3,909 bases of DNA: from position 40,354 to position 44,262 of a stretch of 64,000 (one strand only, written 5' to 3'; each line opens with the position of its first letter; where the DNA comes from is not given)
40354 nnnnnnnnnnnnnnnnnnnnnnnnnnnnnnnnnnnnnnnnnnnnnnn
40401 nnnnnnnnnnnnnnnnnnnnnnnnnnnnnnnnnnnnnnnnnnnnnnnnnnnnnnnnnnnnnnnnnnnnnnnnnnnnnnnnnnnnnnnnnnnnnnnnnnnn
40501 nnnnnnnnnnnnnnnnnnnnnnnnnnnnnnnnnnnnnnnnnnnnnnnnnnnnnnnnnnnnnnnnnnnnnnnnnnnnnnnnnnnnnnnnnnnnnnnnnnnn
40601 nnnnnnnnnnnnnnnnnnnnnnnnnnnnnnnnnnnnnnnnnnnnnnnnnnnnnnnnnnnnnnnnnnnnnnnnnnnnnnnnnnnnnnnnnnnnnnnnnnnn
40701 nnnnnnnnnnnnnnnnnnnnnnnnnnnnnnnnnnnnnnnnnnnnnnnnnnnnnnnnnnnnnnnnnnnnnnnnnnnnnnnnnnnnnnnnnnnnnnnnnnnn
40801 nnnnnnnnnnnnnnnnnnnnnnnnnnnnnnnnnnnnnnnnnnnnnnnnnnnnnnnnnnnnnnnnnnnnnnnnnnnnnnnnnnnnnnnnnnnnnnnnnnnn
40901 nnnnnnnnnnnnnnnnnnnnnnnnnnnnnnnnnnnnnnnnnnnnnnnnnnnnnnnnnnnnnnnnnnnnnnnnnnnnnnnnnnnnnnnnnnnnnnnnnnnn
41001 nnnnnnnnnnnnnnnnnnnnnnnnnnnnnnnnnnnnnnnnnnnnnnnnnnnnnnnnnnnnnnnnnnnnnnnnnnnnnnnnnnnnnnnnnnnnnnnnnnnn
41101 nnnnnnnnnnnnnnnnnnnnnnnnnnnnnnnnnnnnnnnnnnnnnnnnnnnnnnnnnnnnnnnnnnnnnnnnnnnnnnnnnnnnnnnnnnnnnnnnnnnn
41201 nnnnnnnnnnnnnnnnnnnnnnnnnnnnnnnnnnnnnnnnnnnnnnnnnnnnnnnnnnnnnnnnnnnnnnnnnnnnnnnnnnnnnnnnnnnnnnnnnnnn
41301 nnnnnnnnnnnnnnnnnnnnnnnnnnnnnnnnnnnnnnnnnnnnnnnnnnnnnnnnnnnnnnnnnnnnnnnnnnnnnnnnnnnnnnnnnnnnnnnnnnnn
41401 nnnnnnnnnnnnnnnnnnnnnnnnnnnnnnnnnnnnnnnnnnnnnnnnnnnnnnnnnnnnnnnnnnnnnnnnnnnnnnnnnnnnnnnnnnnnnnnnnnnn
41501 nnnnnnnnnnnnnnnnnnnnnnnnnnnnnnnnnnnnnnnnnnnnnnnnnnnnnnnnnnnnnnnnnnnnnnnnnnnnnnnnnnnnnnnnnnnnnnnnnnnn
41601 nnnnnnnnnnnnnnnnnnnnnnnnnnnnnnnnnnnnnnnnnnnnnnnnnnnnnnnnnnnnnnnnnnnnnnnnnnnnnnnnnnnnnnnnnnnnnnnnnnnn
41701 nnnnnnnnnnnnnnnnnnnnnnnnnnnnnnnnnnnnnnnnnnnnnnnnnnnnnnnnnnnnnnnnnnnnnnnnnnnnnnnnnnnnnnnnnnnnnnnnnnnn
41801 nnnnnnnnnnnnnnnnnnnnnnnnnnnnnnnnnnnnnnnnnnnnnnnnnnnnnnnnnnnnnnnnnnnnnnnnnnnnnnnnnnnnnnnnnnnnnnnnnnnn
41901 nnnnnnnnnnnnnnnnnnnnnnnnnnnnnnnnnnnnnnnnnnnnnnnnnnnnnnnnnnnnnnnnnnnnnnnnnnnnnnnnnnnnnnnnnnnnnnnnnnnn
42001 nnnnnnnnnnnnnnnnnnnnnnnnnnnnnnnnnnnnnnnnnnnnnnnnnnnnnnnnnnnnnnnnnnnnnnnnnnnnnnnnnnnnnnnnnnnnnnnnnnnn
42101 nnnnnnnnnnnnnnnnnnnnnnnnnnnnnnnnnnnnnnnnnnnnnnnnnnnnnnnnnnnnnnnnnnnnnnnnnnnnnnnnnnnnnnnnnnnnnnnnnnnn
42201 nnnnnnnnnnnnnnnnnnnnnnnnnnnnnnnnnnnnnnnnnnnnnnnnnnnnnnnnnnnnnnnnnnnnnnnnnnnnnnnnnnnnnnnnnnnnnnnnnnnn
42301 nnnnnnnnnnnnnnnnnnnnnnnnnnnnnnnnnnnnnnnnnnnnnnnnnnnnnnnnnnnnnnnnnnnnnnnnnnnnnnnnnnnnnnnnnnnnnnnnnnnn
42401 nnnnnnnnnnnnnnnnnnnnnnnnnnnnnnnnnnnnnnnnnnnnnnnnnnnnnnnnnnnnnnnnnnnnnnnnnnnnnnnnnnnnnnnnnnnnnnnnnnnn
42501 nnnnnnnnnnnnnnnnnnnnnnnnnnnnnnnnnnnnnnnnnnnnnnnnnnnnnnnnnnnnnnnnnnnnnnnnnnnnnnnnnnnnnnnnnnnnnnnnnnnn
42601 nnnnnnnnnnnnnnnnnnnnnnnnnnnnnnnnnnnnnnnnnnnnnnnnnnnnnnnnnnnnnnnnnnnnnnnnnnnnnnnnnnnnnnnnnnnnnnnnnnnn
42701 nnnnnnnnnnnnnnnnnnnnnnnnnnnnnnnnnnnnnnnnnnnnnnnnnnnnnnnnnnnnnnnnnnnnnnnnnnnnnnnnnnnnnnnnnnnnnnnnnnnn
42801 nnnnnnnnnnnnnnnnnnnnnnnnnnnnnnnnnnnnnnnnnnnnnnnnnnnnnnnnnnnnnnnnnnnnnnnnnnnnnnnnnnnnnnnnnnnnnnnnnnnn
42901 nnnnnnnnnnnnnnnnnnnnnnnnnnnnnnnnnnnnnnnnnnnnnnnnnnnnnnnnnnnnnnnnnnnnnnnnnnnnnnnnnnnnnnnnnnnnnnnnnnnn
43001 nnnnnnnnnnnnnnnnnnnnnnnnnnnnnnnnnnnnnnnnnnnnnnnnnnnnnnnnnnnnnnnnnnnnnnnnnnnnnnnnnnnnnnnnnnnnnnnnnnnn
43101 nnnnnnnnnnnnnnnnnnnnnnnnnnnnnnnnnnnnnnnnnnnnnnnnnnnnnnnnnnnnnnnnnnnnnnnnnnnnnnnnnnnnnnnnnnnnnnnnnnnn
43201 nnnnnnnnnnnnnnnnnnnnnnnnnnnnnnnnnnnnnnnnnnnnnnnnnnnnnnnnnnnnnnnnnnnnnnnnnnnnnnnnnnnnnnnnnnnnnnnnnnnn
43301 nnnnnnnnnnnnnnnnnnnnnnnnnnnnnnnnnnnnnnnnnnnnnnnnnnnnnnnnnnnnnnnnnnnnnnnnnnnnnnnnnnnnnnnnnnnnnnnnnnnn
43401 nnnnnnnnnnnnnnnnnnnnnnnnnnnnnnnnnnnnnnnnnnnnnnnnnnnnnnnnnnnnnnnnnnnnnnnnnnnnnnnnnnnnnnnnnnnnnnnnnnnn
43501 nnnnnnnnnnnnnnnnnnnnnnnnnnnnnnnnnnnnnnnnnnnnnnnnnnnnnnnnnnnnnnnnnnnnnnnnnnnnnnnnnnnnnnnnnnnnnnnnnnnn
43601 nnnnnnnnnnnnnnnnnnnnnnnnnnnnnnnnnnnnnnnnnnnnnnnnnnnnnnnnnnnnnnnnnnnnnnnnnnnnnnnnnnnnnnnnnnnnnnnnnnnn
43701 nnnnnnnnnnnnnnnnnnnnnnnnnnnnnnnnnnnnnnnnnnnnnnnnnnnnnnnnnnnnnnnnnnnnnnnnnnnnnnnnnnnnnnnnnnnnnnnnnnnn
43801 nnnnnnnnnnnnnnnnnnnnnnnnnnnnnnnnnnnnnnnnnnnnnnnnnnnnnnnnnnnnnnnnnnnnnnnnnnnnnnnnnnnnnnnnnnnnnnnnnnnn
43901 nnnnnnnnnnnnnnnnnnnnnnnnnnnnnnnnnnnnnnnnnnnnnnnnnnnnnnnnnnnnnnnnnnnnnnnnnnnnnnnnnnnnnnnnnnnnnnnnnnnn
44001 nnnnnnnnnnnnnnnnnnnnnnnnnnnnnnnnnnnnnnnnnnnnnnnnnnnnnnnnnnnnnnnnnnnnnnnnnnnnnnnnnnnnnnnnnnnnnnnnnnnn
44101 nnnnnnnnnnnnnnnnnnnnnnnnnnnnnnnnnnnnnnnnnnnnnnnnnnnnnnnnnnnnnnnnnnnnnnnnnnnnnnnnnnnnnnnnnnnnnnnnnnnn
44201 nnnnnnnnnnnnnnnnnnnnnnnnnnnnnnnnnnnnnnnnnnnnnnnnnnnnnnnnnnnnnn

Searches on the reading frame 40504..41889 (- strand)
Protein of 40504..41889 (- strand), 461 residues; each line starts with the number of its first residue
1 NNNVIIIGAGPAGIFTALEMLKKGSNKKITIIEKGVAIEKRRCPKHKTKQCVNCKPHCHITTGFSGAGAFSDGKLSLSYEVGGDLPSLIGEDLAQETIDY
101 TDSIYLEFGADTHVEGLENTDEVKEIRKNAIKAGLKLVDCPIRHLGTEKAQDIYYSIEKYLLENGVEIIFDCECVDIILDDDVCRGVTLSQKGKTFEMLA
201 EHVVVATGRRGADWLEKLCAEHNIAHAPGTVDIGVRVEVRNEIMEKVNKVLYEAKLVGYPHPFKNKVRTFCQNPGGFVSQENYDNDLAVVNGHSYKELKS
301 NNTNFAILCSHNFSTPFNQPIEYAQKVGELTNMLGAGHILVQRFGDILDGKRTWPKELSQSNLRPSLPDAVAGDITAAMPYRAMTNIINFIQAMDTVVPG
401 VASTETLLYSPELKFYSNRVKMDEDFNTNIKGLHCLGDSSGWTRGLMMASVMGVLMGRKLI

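Call 74: search_protein_families(library=pfam, proteins=[window:40504-41889:-], max_evalue=0.00001)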
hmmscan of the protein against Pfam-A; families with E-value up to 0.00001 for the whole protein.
window:40504-41889:- (461 aa): 6 families
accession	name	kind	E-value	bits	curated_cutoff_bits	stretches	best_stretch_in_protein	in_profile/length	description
PF07992.20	Pyr_redox_2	-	3.5e-12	46.8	26.1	1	3-210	2-110/291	Pyridine nucleotide-disulphide oxidoreductase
PF00890.30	FAD_binding_2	-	1.3e-11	44.8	20.4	1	153-226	144-223/414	FAD binding domain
PF21688.3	FAD-depend_C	-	8.8e-11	42.8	27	1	233-412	4-194/197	FAD-dependent protein, C-terminal domain-like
PF01266.30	DAO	-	6.2e-09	36.3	27.9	0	4-35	2-31/353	FAD dependent oxidoreductase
PF03486.20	HI0933_like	-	1.1e-07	32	50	0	3-39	2-36/244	HI0933-like protein Rossmann domain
PF13738.12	Pyr_redox_3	-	8.3e-06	25.7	30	0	5-39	1-34/305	Pyridine nucleotide-disulphide oxidoreductase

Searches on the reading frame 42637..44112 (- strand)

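Call 74: search_protein_families(library=pfam, proteins=[window:42637-44112:-], max_evalue=0.00001)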
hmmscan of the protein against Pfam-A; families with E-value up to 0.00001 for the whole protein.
window:42637-44112:- (491 aa): 1 family
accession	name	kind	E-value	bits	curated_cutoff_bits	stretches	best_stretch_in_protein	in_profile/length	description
PF00528.27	BPD_transp_1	-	1.9e-24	86.8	26.4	1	275-487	1-183/184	Binding-protein-dependent transport system inner membrane component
